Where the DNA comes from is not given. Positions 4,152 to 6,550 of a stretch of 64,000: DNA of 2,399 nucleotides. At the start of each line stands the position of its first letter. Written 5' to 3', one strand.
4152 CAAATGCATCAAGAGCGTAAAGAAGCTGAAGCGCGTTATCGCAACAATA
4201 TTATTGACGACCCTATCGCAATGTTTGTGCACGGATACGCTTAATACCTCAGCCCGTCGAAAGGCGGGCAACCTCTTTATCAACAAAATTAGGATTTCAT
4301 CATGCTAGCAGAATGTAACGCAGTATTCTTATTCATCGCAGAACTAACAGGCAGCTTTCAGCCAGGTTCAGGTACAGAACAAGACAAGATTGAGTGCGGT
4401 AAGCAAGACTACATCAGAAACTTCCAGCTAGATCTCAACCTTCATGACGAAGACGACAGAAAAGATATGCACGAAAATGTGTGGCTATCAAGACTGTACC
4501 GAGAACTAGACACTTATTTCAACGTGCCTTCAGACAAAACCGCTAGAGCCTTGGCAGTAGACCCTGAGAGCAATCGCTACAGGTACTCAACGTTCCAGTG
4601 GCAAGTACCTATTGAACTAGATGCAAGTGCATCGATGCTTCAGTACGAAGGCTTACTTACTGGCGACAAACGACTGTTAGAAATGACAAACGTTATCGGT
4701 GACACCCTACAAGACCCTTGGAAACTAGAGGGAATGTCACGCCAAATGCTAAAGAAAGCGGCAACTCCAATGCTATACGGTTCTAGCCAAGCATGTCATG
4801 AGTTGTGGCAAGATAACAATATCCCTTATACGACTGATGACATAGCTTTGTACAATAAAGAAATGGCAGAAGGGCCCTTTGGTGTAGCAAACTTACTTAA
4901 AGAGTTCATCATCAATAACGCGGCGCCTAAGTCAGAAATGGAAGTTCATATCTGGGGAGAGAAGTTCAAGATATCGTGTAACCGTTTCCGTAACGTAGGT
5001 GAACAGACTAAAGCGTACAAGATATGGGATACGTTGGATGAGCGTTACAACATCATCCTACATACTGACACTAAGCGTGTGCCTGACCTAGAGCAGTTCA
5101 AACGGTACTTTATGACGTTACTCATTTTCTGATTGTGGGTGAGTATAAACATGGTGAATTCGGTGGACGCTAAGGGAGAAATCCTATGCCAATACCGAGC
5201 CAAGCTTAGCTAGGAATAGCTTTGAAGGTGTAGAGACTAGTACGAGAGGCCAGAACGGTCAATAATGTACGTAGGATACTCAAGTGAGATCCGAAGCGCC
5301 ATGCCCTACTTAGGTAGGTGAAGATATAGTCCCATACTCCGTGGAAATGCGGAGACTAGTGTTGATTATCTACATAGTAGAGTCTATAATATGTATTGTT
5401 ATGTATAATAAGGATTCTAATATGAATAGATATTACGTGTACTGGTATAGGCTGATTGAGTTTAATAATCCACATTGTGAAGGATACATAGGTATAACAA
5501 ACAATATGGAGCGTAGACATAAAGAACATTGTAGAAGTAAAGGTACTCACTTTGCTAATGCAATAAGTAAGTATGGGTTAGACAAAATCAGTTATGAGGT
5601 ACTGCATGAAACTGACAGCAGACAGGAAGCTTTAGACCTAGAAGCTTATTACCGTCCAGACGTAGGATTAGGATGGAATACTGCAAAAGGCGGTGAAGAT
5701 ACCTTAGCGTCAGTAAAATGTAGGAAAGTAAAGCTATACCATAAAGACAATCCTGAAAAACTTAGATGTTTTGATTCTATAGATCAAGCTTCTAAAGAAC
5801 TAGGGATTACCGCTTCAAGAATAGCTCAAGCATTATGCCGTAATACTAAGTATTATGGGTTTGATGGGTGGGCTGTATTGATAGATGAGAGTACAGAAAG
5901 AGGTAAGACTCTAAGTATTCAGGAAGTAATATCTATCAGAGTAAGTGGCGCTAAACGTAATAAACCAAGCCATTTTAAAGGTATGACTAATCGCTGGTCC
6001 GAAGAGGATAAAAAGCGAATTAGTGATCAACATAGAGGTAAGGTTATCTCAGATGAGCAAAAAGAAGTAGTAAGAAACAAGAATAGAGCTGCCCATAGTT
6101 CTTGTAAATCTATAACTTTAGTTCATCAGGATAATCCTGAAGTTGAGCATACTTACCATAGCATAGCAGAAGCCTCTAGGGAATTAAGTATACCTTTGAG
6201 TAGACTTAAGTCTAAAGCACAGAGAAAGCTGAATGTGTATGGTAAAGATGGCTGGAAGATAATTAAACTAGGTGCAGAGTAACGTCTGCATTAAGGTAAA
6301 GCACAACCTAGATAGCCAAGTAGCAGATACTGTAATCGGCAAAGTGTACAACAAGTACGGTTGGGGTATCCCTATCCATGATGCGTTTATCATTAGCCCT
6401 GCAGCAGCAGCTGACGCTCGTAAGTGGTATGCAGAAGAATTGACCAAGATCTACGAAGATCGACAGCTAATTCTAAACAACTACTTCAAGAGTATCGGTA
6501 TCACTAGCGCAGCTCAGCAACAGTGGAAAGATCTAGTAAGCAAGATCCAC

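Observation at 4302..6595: T7-like RNAPII catalytic gene interrupted between motifs B and C by a GIY-YIG homing-endonuclease element; the downstream piece has no ATG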

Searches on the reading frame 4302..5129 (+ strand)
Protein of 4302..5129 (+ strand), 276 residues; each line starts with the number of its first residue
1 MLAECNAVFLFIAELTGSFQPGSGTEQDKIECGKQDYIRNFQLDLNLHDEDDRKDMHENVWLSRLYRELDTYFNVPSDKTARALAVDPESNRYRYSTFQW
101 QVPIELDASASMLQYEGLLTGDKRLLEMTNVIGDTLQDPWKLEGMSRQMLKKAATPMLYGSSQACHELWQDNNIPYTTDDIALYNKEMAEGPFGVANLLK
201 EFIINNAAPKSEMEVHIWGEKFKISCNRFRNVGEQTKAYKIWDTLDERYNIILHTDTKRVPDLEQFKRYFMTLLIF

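Call 13: search_protein_families(library=pfam, proteins=[window:4302-5129:+], max_evalue=0.1)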
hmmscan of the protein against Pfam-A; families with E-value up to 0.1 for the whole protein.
window:4302-5129:+ (276 aa): 0 families

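Call 14: search_protein_families(library=phrogs, proteins=[window:4302-5129:+], max_evalue=0.01)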
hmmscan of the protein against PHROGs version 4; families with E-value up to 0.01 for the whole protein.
window:4302-5129:+ (276 aa): 2 families
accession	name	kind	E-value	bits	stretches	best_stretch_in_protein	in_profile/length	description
phrog_22493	-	unknown function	3e-202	670.8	1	1-276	1-276/276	-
phrog_2051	-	DNA, RNA and nucleotide metabolism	0.0002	21.5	1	103-210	71-186/401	RNA polymerase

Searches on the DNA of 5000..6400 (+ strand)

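Call 4: search_rna_families(source=window, start=5000, end=6400, threshold=evalue, max_evalue=1, show_alignments=3)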
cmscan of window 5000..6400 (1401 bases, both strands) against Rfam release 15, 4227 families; matches with E-value up to 1: 1.
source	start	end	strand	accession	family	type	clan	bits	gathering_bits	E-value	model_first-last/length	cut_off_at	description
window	5100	5354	+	RF00028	Intron_gpI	Intron;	-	55.7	50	4.2e-13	1-253/253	no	Group I catalytic intron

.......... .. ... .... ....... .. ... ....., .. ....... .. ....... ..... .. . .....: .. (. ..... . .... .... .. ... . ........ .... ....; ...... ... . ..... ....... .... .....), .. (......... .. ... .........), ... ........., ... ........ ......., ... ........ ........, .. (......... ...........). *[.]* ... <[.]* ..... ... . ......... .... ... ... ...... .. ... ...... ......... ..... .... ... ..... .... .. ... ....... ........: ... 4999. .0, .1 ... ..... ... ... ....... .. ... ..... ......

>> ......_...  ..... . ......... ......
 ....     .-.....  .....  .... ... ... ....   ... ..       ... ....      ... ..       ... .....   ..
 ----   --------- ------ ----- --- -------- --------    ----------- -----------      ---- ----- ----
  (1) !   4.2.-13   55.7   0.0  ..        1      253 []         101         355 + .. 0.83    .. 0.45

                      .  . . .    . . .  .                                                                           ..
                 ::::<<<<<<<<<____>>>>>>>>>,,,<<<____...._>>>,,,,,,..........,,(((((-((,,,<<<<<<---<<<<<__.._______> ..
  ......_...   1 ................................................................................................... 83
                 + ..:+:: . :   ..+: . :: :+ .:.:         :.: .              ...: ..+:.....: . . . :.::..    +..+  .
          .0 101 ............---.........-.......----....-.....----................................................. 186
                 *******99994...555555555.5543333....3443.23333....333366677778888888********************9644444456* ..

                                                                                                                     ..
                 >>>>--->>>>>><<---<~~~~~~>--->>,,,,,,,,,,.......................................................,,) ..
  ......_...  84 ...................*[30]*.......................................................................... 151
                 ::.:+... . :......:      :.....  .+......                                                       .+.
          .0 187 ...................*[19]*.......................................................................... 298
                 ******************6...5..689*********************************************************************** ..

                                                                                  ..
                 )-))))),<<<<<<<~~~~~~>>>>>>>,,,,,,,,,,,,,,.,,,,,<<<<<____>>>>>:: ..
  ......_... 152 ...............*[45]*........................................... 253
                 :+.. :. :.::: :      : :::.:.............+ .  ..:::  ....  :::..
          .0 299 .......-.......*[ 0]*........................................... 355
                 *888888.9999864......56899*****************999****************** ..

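Call 18: search_dna_similar(query=window:5127-5421:+, collection=phages, mode=distant, max_rows=40, max_evalue=0.001)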
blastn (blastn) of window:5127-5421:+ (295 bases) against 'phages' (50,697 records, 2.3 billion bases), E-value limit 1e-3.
Records with a match: 145; places in all: 147; records where one place covers at least 80% of the query: 5.
Best place of each record, by identity: >=99% 5; 95-99% 8; 90-95% 2; 80-90% 120; 60-80% 10.
By first word of the organism name: Rheinheimera 112; Enterococcus 8; Vibrio 7; Alteromonas 5; Pseudomonas 2; Pseudoalteromonas 2; Bacillus 2; Agrobacterium 2; Salmonella 2; Sporosarcina 1; and 2 more.
By host as written in the record: Rheinheimera sp. BAL341 112; Alteromonas macleodii str. 'Balearic Sea AD45' 5; - 5; Enterococcus faecalis 3; Pseudomonas aeruginosa 2; Pseudoalteromonas sp. YD6 2; Bacillus anthracis 2; Agrobacterium tumefaciens C58 2; and 10 more.
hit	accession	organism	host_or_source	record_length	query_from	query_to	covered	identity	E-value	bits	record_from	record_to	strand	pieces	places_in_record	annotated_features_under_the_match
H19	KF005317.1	Alteromonas phage vB_AmaP_AD45-P1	Alteromonas macleodii str. 'Balearic ...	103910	1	295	100%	100.0%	2e-149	533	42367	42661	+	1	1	hypothetical protein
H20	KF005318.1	Alteromonas phage vB_AmaP_AD45-P3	Alteromonas macleodii str. 'Balearic ...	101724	1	295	100%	100.0%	2e-149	533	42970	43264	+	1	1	hypothetical protein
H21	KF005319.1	Alteromonas phage vB_AmaP_AD45-P4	Alteromonas macleodii str. 'Balearic ...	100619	1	295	100%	100.0%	2e-149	533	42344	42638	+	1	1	hypothetical protein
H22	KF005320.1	Alteromonas phage vB_AmaP_AD45-P2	Alteromonas macleodii str. 'Balearic ...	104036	1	295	100%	100.0%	2e-149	533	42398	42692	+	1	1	hypothetical protein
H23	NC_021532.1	Alteromonas phage vB_AmaP_AD45-P1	Alteromonas macleodii str. 'Balearic ...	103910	1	295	100%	100.0%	2e-149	533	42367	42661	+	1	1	hypothetical protein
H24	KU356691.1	Pseudomonas phage ZC08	Pseudomonas aeruginosa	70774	21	232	72%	73.6%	1e-25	123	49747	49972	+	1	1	none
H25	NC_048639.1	Pseudomonas phage ZC08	Pseudomonas aeruginosa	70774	21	232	72%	73.6%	1e-25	123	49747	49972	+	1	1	none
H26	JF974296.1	Pseudoalteromonas phage pYD6-A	Pseudoalteromonas sp. YD6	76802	60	229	58%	82.0%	3e-38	164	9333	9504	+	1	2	none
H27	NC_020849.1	Pseudoalteromonas phage pYD6-A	Pseudoalteromonas sp. YD6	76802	60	229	58%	82.0%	3e-38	164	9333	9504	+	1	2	none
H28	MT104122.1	Sporosarcina phage Lietuvens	Sporosarcina aquimarina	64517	28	229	68%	67.8%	4e-5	55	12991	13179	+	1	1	hypothetical protein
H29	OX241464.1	Vibrio phage 277E43-1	Seawater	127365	65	205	48%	70.6%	2e-4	52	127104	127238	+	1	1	hypothetical protein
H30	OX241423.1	Vibrio phage 249E41-1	Seawater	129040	65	205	48%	70.3%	4e-5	55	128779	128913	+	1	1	hypothetical protein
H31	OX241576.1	Vibrio phage 193E37-1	Seawater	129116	65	205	48%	70.3%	4e-5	55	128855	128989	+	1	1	hypothetical protein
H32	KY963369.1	Bacillus phage Tavor_SA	Bacillus anthracis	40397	28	114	29%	81.6%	1e-11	76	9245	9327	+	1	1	none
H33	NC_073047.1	Bacillus phage Tavor_SA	Bacillus anthracis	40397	28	114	29%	81.6%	1e-11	76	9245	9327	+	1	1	none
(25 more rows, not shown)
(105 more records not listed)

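Call 21: get_annotated_region(hit=H27, flank=3000)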
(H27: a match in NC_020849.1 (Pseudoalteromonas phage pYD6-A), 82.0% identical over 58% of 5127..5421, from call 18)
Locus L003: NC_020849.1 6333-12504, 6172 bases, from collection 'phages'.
description: Pseudoalteromonas phage pYD6-A genomic sequence.
organism: Pseudoalteromonas phage pYD6-A (NCBI taxid 754052)
taxonomy: Viruses; Duplodnaviria; Heunggongvirae; Uroviricota; Caudoviricetes; Schitoviridae; Fuhrmanvirinae; Matsuvirus; Matsuvirus pYD6A
host: Pseudoalteromonas sp. YD6; source: Pacific: South China Sea; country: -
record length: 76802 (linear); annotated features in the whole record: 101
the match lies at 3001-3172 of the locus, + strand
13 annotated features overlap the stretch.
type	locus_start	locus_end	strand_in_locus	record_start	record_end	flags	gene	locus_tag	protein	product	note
CDS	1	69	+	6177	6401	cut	-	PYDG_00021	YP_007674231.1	hypothetical protein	-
CDS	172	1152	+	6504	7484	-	-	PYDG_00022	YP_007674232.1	hypothetical protein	-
CDS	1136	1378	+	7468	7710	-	-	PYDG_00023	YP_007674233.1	hypothetical protein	-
CDS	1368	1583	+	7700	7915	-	-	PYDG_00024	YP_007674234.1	hypothetical protein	-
CDS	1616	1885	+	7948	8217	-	-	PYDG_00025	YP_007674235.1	hypothetical protein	-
CDS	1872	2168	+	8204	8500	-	-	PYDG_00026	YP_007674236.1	hypothetical protein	-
CDS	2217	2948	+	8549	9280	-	-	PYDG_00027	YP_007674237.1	RNA polymerase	-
CDS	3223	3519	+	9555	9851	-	-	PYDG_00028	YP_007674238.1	RNA polymerase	-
CDS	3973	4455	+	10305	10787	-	-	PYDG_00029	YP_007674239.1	hypothetical protein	-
CDS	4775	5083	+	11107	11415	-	-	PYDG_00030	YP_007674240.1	hypothetical protein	-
CDS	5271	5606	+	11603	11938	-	-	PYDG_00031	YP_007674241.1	hypothetical protein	-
CDS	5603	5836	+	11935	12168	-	-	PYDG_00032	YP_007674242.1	hypothetical protein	-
CDS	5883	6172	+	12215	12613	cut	-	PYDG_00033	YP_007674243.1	hypothetical protein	-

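Call 22: get_annotated_region(hit=H25, flank=3000)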
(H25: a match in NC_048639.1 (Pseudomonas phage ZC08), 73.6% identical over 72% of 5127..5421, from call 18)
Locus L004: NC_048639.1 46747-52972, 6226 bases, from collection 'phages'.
description: Pseudomonas phage ZC08, complete genome.
organism: Pseudomonas phage ZC08 (NCBI taxid 1622116)
taxonomy: Viruses; Duplodnaviria; Heunggongvirae; Uroviricota; Caudoviricetes; Schitoviridae; Zicotriavirus; Zicotriavirus ZC08
host: Pseudomonas aeruginosa; source: Composting; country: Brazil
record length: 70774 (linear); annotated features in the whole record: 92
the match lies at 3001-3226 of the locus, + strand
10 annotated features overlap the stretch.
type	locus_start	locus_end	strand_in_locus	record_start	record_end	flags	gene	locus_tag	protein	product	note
CDS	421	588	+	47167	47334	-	-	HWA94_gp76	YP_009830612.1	hypothetical protein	-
CDS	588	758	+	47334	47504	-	-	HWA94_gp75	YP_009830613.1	hypothetical protein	-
CDS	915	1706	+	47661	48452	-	-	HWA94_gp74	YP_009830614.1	hypothetical protein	-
CDS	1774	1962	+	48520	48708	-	-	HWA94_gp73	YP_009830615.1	transcriptional regulator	-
CDS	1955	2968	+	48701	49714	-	-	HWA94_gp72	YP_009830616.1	RNA polymerase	-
CDS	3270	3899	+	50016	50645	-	-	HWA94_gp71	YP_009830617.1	hypothetical protein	-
CDS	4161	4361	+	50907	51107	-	-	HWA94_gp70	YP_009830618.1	hypothetical protein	-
CDS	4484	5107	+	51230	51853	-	-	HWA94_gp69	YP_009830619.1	HNH endonuclease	-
CDS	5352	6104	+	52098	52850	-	-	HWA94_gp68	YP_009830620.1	ATPase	-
CDS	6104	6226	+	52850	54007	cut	-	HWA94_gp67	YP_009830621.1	HNH endonuclease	-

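Call 23: search_rna_families(sources=[L003, L004], threshold=gathering)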
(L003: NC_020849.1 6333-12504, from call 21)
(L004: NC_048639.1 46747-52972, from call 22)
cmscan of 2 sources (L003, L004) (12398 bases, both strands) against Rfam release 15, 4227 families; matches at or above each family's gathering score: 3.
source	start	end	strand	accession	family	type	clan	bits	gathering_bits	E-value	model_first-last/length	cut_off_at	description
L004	2957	3222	+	RF00028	Intron_gpI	Intron;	-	88.9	50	4.4e-22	1-253/253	no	Group I catalytic intron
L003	3497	3753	+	RF00028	Intron_gpI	Intron;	-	81.7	50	6.4e-20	1-253/253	no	Group I catalytic intron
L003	2924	3171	+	RF00028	Intron_gpI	Intron;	-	74.1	50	1.2e-17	1-253/253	no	Group I catalytic intron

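Call 64: search_rna_families(sources=[L010, L011, L012], threshold=gathering)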
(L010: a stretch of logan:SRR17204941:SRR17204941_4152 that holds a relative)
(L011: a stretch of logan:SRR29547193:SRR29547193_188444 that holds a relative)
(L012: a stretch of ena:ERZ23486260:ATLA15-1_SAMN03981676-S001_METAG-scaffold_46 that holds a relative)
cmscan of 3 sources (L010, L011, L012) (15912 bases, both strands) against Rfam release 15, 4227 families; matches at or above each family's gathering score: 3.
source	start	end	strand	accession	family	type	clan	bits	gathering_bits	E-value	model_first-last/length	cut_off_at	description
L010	2170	2434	+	RF00028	Intron_gpI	Intron;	-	80.2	50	2.2e-19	1-253/253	no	Group I catalytic intron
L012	2183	2434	+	RF00028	Intron_gpI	Intron;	-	76.9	50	2.1e-18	1-253/253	no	Group I catalytic intron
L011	2169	2433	+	RF00028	Intron_gpI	Intron;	-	75.7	50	5e-18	1-253/253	no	Group I catalytic intron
